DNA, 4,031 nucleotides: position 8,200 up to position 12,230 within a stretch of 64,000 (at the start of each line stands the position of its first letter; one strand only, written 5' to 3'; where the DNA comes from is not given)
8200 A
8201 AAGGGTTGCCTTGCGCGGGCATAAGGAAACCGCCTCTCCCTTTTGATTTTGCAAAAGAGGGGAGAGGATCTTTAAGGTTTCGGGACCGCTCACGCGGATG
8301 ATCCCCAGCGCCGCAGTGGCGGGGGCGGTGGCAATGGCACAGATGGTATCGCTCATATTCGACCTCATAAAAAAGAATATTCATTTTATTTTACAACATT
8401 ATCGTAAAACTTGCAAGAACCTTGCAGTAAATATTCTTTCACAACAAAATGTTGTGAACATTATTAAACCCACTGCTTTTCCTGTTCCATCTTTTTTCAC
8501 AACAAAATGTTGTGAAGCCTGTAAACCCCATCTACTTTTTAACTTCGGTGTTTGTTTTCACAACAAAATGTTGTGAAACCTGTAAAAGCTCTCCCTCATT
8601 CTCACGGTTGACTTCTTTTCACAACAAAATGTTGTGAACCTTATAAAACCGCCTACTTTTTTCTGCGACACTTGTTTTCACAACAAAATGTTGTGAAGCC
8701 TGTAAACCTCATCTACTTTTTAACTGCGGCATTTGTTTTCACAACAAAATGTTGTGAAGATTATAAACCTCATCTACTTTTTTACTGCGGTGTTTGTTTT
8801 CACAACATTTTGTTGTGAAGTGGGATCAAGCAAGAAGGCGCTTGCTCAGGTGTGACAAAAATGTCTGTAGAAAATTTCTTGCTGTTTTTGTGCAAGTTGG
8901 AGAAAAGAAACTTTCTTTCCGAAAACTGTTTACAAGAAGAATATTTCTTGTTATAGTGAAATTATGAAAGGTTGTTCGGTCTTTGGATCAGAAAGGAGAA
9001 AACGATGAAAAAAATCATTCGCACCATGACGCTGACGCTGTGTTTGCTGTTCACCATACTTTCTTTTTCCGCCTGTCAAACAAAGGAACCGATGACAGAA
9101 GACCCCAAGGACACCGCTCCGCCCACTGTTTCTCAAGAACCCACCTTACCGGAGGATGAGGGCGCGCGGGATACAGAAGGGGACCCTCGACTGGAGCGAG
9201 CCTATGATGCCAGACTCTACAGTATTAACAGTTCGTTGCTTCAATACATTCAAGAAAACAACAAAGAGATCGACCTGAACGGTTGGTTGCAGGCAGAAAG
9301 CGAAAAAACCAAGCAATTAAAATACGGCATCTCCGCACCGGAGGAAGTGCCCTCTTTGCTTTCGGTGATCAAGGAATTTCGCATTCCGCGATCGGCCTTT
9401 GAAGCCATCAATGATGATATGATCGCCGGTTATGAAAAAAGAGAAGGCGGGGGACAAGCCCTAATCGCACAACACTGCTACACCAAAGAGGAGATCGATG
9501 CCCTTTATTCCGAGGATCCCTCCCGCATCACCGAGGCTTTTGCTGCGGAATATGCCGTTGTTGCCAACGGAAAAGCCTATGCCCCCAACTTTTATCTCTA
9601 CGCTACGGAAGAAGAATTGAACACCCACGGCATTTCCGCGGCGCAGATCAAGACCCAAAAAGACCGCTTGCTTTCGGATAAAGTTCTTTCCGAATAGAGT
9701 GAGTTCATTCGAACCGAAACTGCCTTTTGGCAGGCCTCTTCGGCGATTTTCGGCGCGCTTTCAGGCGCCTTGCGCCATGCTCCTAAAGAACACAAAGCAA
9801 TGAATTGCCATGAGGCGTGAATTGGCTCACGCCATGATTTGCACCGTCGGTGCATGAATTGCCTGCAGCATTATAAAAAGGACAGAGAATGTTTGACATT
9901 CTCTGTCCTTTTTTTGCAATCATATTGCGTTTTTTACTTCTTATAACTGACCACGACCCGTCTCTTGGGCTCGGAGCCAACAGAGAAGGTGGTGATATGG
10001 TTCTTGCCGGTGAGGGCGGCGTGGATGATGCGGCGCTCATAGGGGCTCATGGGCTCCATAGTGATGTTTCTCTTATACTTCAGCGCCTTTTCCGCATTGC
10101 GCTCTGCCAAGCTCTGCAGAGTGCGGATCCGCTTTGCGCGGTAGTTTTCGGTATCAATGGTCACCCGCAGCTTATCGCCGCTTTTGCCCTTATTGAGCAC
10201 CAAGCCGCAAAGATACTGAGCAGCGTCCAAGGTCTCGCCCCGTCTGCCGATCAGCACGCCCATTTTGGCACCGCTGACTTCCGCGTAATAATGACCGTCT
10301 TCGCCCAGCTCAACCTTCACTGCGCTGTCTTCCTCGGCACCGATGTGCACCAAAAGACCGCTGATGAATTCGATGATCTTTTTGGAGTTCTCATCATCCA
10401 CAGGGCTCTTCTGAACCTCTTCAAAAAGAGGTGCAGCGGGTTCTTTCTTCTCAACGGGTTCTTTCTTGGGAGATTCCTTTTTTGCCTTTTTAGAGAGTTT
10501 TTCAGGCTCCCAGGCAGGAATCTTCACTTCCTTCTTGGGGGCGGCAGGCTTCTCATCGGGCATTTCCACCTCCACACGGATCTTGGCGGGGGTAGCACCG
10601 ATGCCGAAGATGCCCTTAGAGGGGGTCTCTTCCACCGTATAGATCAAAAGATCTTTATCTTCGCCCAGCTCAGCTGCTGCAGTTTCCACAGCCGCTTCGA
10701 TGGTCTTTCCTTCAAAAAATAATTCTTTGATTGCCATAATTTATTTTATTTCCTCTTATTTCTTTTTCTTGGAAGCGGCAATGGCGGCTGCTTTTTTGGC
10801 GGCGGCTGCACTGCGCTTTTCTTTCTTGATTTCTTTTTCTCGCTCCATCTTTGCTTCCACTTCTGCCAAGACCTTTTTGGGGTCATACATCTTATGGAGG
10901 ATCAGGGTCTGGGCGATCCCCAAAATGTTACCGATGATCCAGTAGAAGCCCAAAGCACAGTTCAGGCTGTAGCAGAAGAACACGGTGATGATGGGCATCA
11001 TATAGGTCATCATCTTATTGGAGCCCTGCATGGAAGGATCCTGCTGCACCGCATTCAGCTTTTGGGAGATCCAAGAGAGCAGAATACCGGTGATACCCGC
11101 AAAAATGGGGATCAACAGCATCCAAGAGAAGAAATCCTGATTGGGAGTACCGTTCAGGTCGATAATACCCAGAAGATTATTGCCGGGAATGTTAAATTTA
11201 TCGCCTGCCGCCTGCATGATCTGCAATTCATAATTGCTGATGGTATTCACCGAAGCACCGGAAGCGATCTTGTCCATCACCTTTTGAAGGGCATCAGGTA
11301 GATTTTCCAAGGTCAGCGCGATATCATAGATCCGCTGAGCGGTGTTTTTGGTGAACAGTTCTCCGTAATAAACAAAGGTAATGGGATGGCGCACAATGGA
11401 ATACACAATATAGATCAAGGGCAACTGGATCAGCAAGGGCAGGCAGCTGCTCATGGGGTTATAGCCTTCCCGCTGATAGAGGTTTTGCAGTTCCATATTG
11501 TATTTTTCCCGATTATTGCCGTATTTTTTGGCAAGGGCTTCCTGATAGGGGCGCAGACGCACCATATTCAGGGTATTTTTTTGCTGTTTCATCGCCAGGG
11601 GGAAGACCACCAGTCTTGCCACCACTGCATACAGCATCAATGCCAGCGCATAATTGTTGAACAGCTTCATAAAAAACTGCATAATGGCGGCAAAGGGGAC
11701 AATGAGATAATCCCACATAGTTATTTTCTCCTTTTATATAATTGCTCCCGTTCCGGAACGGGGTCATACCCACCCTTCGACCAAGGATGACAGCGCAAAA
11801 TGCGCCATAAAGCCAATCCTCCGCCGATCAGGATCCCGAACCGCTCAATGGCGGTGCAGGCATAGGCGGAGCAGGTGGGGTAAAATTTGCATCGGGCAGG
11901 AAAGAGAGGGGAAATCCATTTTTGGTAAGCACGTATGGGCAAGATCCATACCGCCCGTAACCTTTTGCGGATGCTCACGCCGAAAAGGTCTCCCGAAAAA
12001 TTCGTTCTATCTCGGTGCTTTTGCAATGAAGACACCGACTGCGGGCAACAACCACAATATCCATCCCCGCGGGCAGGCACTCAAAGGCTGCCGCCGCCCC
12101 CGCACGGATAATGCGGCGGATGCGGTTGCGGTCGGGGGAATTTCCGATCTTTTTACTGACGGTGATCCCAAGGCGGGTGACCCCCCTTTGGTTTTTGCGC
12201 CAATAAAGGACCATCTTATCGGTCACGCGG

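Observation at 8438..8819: Second array of the same palindrome (7 copies, 58-61 bp period) on the opposite side of oriC, between mnmE and a lipoprotein gene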

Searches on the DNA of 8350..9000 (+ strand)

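Call 75: search_dna_similar(query=window:8380-8900:+, collection=plasmids, mode=distant, max_evalue=0.001, max_rows=10)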
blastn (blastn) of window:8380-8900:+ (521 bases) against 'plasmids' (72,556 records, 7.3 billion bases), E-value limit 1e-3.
No match.

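Call 81: search_rna_families(source=window, start=8350, end=9000, threshold=evalue, max_evalue=1)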
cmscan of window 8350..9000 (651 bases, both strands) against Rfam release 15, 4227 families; matches with E-value up to 1: 8.
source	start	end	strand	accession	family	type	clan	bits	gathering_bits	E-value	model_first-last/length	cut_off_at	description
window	8564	8630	-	RF04001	mir-7918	Gene; miRNA;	-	24.3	80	0.0099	1-58/58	no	mir-7918 microRNA precursor family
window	8742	8815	+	RF04228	MIR6140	Gene; miRNA;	-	24.3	140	0.041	1-165/165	no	MIR6140 microRNA precursor family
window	8738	8819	-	RF03709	MIR1878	Gene; miRNA;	-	22.6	70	0.11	11-88/100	no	MIR1878 microRNA precursor family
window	8742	8815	-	RF04228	MIR6140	Gene; miRNA;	-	22.5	140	0.11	1-165/165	no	MIR6140 microRNA precursor family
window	8684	8750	-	RF04001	mir-7918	Gene; miRNA;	-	21.7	80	0.056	1-58/58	no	mir-7918 microRNA precursor family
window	8735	8822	-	RF00885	MIR821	Gene; miRNA;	-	20.4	249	0.18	1-275/275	no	MIR821 microRNA precursor family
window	8735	8822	+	RF00885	MIR821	Gene; miRNA;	-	20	249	0.22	1-275/275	no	MIR821 microRNA precursor family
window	8738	8819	+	RF04171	MIR1509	Gene; miRNA;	-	19.3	87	0.59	19-103/121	no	MIR1509 microRNA precursor family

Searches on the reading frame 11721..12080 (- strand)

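Call 8: search_protein_families(library=pfam, proteins=[window:11721-12080:-])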
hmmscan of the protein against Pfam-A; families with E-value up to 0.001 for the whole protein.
window:11721-12080:- (119 aa): 1 family
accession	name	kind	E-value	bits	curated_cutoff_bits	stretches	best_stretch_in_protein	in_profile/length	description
PF01809.23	YidD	-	5e-30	103.5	27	1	44-108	3-67/67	Putative membrane protein insertion efficiency factor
